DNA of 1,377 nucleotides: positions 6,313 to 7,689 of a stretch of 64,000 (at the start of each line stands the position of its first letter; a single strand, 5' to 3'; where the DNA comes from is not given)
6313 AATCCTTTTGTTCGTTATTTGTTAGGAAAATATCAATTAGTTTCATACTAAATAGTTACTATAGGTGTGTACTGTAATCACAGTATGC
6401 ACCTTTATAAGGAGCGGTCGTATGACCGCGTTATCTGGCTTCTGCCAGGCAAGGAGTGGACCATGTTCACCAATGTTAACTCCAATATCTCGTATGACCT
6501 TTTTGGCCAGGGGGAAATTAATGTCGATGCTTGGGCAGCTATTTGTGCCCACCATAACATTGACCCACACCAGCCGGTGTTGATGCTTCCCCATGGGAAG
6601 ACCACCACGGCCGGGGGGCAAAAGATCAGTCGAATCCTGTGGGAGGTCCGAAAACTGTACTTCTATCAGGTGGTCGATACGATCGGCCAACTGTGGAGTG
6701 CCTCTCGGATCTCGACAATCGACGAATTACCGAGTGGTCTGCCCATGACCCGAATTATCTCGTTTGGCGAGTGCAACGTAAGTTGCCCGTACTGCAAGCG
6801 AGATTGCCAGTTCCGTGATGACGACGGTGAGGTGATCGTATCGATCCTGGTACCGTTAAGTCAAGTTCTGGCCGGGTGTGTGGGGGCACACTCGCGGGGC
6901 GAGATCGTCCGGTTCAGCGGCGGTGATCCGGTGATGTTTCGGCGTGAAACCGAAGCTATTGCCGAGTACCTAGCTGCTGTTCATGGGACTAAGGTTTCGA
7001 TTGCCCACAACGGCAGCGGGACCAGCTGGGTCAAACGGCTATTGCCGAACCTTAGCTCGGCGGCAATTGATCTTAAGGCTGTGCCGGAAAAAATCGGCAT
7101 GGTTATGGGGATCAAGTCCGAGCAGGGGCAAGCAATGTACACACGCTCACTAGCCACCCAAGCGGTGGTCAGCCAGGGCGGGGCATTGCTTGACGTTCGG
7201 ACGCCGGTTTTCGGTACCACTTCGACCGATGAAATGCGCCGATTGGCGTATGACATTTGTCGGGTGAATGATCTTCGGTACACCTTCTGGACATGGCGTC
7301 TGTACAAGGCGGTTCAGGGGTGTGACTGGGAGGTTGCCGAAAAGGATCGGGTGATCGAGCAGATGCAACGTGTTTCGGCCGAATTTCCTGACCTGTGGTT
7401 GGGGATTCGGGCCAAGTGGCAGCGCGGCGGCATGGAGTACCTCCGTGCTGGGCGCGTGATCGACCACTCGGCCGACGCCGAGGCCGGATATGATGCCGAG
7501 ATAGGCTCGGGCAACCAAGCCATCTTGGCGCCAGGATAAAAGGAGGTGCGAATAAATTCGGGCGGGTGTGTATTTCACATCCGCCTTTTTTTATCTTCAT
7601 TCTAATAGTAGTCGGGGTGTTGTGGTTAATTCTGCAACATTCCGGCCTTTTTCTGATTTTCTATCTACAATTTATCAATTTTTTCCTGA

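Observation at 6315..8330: Foreign radical-SAM enzyme cassette with palindromic operator and downstream membrane protein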

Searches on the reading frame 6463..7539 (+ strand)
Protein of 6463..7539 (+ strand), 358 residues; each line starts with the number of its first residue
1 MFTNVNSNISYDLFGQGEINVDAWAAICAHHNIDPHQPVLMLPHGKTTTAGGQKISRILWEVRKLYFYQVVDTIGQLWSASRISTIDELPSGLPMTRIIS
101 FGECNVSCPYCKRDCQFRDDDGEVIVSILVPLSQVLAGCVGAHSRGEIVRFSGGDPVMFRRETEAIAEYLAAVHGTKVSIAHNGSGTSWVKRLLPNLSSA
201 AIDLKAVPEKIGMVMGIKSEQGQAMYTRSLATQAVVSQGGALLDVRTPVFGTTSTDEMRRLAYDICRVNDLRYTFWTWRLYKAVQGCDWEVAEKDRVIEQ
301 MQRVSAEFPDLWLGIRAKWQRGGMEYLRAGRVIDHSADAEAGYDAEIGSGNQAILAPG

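Call 7: search_protein_families(library=pfam, proteins=[window:6463-7539:+], max_evalue=0.01)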
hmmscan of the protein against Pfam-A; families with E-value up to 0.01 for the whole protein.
window:6463-7539:+ (358 aa): 1 family
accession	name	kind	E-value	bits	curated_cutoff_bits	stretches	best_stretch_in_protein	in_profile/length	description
PF04055.27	Radical_SAM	-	4.8e-06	27.3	29.5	1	99-216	2-121/166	Radical SAM superfamily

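Call 8: search_protein_families(library=ncbifam, proteins=[window:6463-7539:+], max_evalue=0.01)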
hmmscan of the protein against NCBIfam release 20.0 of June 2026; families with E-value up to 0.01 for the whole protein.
window:6463-7539:+ (358 aa): 9 families
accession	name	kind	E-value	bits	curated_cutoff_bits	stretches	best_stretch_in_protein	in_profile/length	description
TIGR02495.1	NrdG2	equivalog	1.8e-12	47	131.15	1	95-257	17-171/193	anaerobic ribonucleoside-triphosphate reductase activating protein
NF038283.1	viperin_w_prok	equivalog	3.1e-07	29.8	180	1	103-231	11-141/281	viperin family antiviral radical SAM protein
NF001199.0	PRK00164.2-1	equivalog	4.7e-05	22.7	231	1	97-185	15-97/308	GTP 3',8-cyclase MoaA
TIGR02668.1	moaA_archaeal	equivalog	5.6e-05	22.3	325.25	1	97-185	13-95/303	GTP 3',8-cyclase MoaA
TIGR02666.1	moaA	equivalog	0.00028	20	284.05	1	102-185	18-101/336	GTP 3',8-cyclase MoaA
TIGR03963.1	rSAM_QueE_Clost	equivalog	0.0029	17.3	260.1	1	96-186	21-104/219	putative 7-carboxy-7-deazaguanine synthase QueE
TIGR04038.1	tatD_link_rSAM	subfamily_domain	0.0038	17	129.7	1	103-199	17-113/192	TatD family nuclease-associated radical SAM protein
TIGR02493.1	PFLA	equivalog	0.0042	16.5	231.75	1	96-210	16-132/235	pyruvate formate-lyase-activating protein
TIGR04337.1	AmmeMemoSam_rS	hypoth_equivalog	0.0071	15.2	220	0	93-211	66-183/349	AmmeMemoRadiSam system radical SAM enzyme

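Call 9: search_protein_families(library=padloc, proteins=[window:6463-7539:+], max_evalue=0.01)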
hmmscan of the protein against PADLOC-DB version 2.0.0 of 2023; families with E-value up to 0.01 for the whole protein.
window:6463-7539:+ (358 aa): 2 families
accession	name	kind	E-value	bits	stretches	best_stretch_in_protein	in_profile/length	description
PDLC02903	pVip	-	4.9e-08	30.8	1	103-232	9-127/257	Viperins not associated with kinases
PDLC02904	pVip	-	6.9e-05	20.5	1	103-230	12-133/262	Viperins associated with kinases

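Call 10: find_homologous_proteins(query=window:6463-7539:+)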
Query window:6463-7539:+ (358 aa): 185 proteins with E <= 0.001 among 2319 candidates; the best 120 are listed.
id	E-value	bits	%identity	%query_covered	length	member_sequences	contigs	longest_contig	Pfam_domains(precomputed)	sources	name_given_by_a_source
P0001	9.8e-244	825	100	100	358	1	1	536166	PF04055.28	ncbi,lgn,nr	ncbi:hypothetical protein HGA91_02070 [candidate division WWE3 bacterium]|nr:hypothetical protein [c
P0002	3.9e-160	550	66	100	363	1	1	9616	PF04055.28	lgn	-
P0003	2.1e-142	492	62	97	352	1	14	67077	-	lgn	-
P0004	1.9e-135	469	62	97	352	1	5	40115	-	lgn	-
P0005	2.7e-135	469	62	98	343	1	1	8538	-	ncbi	-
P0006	8.9e-135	467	61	93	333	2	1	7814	PF04055.28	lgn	-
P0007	5.9e-128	445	58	98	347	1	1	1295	-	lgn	-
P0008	7.1e-116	405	53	98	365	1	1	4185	PF04055.28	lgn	-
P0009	2.6e-115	403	55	96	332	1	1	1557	PF04055.28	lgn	-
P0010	1.6e-113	397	52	96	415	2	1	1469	PF04055.28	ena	-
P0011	5.3e-112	392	53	96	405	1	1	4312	PF04055.28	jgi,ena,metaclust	metaclust:\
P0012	5.7e-112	392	54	96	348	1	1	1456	PF04055.28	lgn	-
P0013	1.2e-110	388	52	96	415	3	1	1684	PF04055.28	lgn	-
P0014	3.8e-109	383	54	95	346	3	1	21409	PF04055.28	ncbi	-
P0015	5.0e-109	382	54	96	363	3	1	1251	PF04055.28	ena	-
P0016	7.4e-109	382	52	96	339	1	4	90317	PF04055.28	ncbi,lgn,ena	ncbi:MAG: radical SAM protein [Patescibacteria group bacterium]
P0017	1.7e-106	374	51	99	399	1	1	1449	PF04055.28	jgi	-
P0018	2.1e-106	374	51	96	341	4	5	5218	PF04055.28,PF13353.12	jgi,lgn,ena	-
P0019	2.3e-106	374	51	99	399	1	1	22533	PF04055.28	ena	-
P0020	3.8e-106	373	51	96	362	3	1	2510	PF04055.28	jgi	jgi:pyruvate formate lyase activating enzyme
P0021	4.1e-106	373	50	99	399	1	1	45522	PF04055.28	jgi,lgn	jgi:pyruvate formate lyase activating enzyme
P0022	4.8e-106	372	50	96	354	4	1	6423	PF04055.28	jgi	-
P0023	7.1e-106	372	51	96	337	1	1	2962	PF04055.28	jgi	-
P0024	7.9e-106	372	51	98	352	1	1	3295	PF04055.28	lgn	-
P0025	1.1e-105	371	51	96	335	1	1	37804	PF04055.28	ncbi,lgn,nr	ncbi:MAG TPA: hypothetical protein VNM40_02585 [Candidatus Paceibacterota bacterium]|nr:hypothetical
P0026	1.5e-105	371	50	99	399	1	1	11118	PF04055.28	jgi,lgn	jgi:pyruvate formate lyase activating enzyme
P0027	1.5e-105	371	51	96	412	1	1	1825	PF04055.28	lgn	-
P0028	1.8e-105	371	53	91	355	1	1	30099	PF04055.28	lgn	-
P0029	2.2e-105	370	52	95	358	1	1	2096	PF04055.28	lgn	-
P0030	2.3e-105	370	52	96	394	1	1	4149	PF04055.28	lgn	-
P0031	2.7e-105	370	52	99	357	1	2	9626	PF04055.28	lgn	-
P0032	4.0e-105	369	51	96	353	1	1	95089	PF04055.28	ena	-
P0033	2.4e-104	367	51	96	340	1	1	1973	PF04055.28,PF13353.12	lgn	-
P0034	1.2e-103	365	50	97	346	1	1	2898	PF04055.28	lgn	-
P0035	1.9e-103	364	50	96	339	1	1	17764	PF04055.28,PF13353.12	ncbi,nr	ncbi:4Fe-4S cluster-binding domain-containing protein [Candidatus Kaiserbacteria bacterium]|nr:4Fe-4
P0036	4.2e-103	363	51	96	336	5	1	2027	PF04055.28,PF13353.12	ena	-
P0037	2.4e-102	360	52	96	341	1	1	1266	PF04055.28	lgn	-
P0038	5.3e-102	359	51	96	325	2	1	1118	PF04055.28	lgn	-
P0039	7.6e-102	359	54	89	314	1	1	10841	PF04055.28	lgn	-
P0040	1.3e-101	358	52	93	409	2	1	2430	PF04055.28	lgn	-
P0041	1.5e-101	358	52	90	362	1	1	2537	PF04055.28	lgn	-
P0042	1.5e-101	358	51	96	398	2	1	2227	PF04055.28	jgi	-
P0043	8.1e-101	355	51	94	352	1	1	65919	PF04055.28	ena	-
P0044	1.5e-100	354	52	95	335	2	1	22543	PF04055.28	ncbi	-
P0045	1.8e-100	354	48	96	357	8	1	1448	PF04055.28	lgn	-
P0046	3.8e-100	353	50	97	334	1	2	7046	PF04055.28,PF13353.12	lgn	-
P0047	6.0e-100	352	49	96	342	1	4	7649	PF04055.28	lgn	-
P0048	3.1e-99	350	49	99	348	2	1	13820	PF04055.28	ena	-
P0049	7.5e-99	349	50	91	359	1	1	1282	PF04055.28,PF13353.12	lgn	-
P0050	8.3e-99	349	57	83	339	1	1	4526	PF04055.28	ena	-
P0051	9.6e-99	348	51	95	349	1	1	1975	PF04055.28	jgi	jgi:pyruvate formate lyase activating enzyme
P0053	1.1e-97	345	48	96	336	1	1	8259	PF04055.28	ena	-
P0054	5.6e-97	343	49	97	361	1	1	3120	PF04055.28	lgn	-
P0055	7.7e-97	342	51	97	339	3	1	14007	PF04055.28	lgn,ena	-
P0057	8.5e-96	339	48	96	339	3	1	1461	PF04055.28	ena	-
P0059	1.5e-95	338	51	94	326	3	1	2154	PF04055.28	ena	-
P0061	2.7e-95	337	48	96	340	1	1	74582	PF04055.28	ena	-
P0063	6.6e-95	336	49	92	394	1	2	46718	PF04055.28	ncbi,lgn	-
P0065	1.3e-94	335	47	97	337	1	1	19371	PF04055.28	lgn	-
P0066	1.3e-94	335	49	94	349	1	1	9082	PF04055.28,PF13353.12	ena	-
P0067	5.0e-94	333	55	82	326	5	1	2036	PF04055.28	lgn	-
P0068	1.8e-93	331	54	82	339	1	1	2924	PF04055.28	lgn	-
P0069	4.3e-93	330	50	87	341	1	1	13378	PF04055.28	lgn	-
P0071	7.3e-91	323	47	94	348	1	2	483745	-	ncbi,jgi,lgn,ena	jgi:pyruvate formate lyase activating enzyme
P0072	4.6e-90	320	46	95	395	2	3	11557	PF04055.28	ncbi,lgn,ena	-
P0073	9.3e-90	319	46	95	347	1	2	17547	PF04055.28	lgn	-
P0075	1.9e-89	318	49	90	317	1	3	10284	PF04055.28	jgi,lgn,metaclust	metaclust:\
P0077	4.1e-89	317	49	89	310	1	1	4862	PF04055.28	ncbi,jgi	-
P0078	9.8e-89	316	49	93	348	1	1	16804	PF04055.28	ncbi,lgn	-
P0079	1.4e-88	315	52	82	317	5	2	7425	PF04055.28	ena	-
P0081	1.3e-87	312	52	77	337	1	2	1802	PF04055.28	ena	-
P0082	1.3e-87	312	46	94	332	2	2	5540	PF04055.28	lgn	-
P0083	3.8e-87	310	46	96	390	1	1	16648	PF04055.28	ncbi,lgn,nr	ncbi:MAG: radical SAM protein [Candidatus Peribacteraceae bacterium]|nr:radical SAM protein [Candida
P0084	4.7e-87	310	46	93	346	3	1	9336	PF04055.28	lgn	-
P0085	2.0e-86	308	45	97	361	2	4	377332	PF04055.28,PF13353.12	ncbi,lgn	-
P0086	7.6e-86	306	46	93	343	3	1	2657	PF04055.28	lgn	-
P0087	8.4e-84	299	44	93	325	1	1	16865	PF04055.28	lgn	-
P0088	1.6e-82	295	46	92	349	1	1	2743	PF04055.28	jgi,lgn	jgi:pyruvate formate lyase activating enzyme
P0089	4.3e-79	284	44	94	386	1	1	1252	PF04055.28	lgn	-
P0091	4.9e-79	284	46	90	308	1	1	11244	PF04055.28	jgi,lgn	jgi:pyruvate-formate lyase-activating enzyme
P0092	2.7e-77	278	45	93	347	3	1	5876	PF04055.28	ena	-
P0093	2.9e-77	278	47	82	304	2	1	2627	PF04055.28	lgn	-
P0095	7.0e-76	273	54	66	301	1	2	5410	PF04055.28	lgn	-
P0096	1.0e-73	266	51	65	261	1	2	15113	PF04055.28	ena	-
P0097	3.9e-73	264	46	75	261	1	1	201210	PF04055.28,PF13353.12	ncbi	-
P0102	1.5e-70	256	42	78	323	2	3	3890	PF04055.28,PF13353.12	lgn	-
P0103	1.0e-69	253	46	75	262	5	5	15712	PF04055.28,PF13353.12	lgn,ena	-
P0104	2.3e-69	252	44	75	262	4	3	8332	PF04055.28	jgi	jgi:pyruvate formate lyase activating enzyme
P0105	3.0e-69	251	44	81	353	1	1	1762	PF04055.28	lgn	-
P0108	8.6e-69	250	45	75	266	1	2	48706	PF04055.28,PF13353.12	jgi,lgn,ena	-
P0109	1.2e-68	249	44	74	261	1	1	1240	PF04055.28,PF13353.12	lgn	-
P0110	1.4e-67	246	43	81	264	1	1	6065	PF04055.28,PF13353.12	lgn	-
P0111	7.0e-67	244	47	65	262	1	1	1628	PF04055.28,PF13353.12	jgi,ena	-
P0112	1.6e-66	242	45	75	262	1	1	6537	PF04055.28,PF13353.12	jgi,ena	-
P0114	4.6e-66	241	39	89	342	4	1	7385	PF04055.28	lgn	-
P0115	1.1e-65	240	44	75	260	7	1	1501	PF04055.28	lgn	-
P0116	1.3e-65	239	44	75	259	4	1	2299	PF04055.28,PF13353.12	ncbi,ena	-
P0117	4.0e-65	238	42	75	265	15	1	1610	PF04055.28,PF13353.12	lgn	-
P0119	6.9e-64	234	47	65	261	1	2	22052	PF04055.28,PF13353.12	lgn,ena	-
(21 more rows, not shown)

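Call 12: find_encoding_contigs(protein=P0003, flank=6000, max_places=3)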
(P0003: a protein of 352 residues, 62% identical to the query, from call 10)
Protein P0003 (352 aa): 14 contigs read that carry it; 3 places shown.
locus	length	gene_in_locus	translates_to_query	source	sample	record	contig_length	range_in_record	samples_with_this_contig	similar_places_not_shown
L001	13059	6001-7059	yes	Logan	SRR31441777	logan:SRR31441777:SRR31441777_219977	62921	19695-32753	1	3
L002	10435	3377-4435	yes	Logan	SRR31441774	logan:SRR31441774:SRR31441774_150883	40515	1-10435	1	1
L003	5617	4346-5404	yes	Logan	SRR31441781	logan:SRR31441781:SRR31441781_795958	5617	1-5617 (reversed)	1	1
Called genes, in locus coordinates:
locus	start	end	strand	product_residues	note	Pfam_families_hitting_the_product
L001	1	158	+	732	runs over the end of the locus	PF08242:Methyltransf_12 (faint), PF13847:Methyltransf_31 (faint), PF13489:Methyltransf_23 (weak), PF08241:Methyltransf_11 (faint), PF13649:Methyltransf_25 (weak)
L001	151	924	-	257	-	PF01978:TrmB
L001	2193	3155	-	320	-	-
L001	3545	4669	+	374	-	-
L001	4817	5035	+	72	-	-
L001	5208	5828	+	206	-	-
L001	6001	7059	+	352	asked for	-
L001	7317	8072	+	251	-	-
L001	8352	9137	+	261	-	-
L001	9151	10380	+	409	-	PF20030:bpMoxR, PF07728:AAA_5 (weak), PF17868:AAA_lid_8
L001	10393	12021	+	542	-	PF05762:VWA_CoxE (weak), PF13519:VWA_2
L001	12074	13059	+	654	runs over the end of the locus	-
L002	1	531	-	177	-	?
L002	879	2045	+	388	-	-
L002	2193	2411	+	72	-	-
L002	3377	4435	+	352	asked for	-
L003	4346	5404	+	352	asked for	-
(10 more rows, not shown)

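Call 13: find_encoding_contigs(protein=P0016, flank=6000, max_places=2)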
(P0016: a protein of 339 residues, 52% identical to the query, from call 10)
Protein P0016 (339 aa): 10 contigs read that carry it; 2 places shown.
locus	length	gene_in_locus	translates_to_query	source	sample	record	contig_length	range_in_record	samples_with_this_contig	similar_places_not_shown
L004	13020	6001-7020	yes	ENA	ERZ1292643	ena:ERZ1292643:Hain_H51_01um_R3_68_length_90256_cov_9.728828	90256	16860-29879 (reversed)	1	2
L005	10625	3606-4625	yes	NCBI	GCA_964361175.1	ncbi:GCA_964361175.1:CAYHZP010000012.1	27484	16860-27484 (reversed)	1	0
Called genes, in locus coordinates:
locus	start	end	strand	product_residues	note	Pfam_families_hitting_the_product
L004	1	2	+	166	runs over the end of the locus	-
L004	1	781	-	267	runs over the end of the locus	PF01978:TrmB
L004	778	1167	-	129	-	PF02661:Fic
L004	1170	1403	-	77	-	PF04014:MazE_antitoxin (weak)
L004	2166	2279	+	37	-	-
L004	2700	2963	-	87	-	-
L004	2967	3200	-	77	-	-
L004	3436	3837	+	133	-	-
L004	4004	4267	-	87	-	-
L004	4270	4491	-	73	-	-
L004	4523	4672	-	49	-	-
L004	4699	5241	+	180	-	-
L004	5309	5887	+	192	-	-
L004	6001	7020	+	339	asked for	PF04055:Radical_SAM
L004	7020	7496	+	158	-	PF00583:Acetyltransf_1 (weak), PF13508:Acetyltransf_7 (weak), PF13673:Acetyltransf_10 (weak)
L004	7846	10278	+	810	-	PF00270:DEAD (weak), PF00271:Helicase_C (weak)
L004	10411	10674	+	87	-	PF00312:Ribosomal_S15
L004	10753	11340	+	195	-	PF01936:NYN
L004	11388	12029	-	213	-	PF00561:Abhydrolase_1 (faint), PF06821:Ser_hydrolase (weak)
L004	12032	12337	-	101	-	-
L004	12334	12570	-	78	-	-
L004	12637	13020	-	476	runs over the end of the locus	PF13522:GATase_6, PF13537:GATase_7, PF00156:Pribosyltran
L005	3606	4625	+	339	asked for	PF04055:Radical_SAM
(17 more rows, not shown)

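Call 14: find_encoding_contigs(protein=P0071, flank=6000, max_places=2)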
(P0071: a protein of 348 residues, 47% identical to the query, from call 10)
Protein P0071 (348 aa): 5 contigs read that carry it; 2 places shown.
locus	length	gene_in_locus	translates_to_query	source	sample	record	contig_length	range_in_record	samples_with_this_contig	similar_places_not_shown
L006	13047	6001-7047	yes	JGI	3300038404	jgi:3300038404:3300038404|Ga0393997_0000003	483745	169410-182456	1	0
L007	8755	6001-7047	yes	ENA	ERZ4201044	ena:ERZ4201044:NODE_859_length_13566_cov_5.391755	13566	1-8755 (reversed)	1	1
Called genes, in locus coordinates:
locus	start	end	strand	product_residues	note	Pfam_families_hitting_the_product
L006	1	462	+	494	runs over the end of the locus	PF03816:LytR_cpsA_psr, PF13399:LytR_C (weak)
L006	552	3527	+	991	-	-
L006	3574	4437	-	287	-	PF01978:TrmB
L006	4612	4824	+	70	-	-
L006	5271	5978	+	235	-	-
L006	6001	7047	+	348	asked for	-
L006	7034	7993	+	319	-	-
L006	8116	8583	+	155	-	PF18145:SAVED (weak)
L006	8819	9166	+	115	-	-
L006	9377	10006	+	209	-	-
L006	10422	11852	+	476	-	PF00009:GTP_EFTU (weak), PF01926:MMR_HSR1, PF02421:FeoB_N, PF00009:GTP_EFTU, PF02421:FeoB_N, PF04548:AIG1, PF01926:MMR_HSR1, PF14714:KH_dom-like, +5 more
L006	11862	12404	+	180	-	PF01195:Pept_tRNA_hydro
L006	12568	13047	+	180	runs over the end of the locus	PF01936:NYN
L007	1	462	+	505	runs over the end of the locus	PF03816:LytR_cpsA_psr, PF13399:LytR_C (weak)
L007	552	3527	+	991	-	-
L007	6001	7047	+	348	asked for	-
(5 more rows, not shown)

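Call 15: find_encoding_contigs(protein=P0002, flank=8000, max_places=2)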
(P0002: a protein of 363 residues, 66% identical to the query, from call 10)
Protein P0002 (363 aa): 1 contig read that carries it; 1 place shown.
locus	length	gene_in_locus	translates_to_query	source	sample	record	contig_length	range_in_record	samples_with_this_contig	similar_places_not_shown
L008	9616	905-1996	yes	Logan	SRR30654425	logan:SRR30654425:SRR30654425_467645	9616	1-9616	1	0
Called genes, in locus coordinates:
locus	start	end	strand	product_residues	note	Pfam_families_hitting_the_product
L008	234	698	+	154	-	-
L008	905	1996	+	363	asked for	PF04055:Radical_SAM (weak)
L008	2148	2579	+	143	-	-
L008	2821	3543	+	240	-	-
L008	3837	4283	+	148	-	-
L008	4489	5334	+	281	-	-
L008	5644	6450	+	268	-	PF01177:Asp_Glu_race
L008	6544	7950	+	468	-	PF21799:MurD-like_N, PF08245:Mur_ligase_M, PF02875:Mur_ligase_C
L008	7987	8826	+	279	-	PF01966:HD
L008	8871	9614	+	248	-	?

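Call 16: find_encoding_contigs(protein=P0085, flank=6000, max_places=2)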
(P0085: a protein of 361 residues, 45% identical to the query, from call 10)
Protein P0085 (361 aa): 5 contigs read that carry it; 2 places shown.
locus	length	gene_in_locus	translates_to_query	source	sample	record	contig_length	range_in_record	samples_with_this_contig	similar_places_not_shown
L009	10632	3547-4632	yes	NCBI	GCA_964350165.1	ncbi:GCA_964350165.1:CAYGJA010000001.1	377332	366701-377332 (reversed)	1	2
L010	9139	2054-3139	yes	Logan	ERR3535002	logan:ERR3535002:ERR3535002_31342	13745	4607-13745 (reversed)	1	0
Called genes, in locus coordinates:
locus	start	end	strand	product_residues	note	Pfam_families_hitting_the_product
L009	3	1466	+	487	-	?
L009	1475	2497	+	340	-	PF07884:VKOR, PF05425:CopD (weak)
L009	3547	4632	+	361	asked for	PF13353:Fer4_12 (weak), PF04055:Radical_SAM (weak)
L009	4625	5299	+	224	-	PF01209:Ubie_methyltran (weak), PF13489:Methyltransf_23 (weak), PF13847:Methyltransf_31, PF03848:TehB (weak), PF08241:Methyltransf_11, PF13649:Methyltransf_25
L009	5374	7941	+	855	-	-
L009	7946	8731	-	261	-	PF01978:TrmB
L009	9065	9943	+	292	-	-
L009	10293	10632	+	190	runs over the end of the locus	-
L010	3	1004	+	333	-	?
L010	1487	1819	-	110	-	-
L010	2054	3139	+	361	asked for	PF13353:Fer4_12 (weak), PF04055:Radical_SAM (weak)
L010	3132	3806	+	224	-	PF01209:Ubie_methyltran (weak), PF13489:Methyltransf_23 (weak), PF13847:Methyltransf_31, PF03848:TehB (weak), PF08241:Methyltransf_11, PF13649:Methyltransf_25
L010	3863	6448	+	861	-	-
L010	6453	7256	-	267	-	PF01978:TrmB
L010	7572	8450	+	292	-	-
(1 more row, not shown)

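Call 17: find_encoding_contigs(protein=P0032, flank=6000, max_places=1)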
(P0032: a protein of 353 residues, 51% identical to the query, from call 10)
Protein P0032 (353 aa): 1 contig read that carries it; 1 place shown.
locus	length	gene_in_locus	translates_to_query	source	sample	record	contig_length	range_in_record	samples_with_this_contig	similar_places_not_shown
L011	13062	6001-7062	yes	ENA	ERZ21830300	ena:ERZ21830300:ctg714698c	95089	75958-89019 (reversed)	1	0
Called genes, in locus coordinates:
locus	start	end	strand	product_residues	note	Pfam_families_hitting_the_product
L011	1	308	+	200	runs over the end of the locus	-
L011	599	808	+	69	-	-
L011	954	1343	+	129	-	-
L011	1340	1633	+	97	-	-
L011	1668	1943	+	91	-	-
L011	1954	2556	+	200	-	-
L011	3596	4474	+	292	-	-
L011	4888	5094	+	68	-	-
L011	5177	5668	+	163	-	-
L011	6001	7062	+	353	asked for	PF04055:Radical_SAM (weak)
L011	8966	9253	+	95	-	-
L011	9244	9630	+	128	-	-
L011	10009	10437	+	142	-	-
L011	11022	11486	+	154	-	-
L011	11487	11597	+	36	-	-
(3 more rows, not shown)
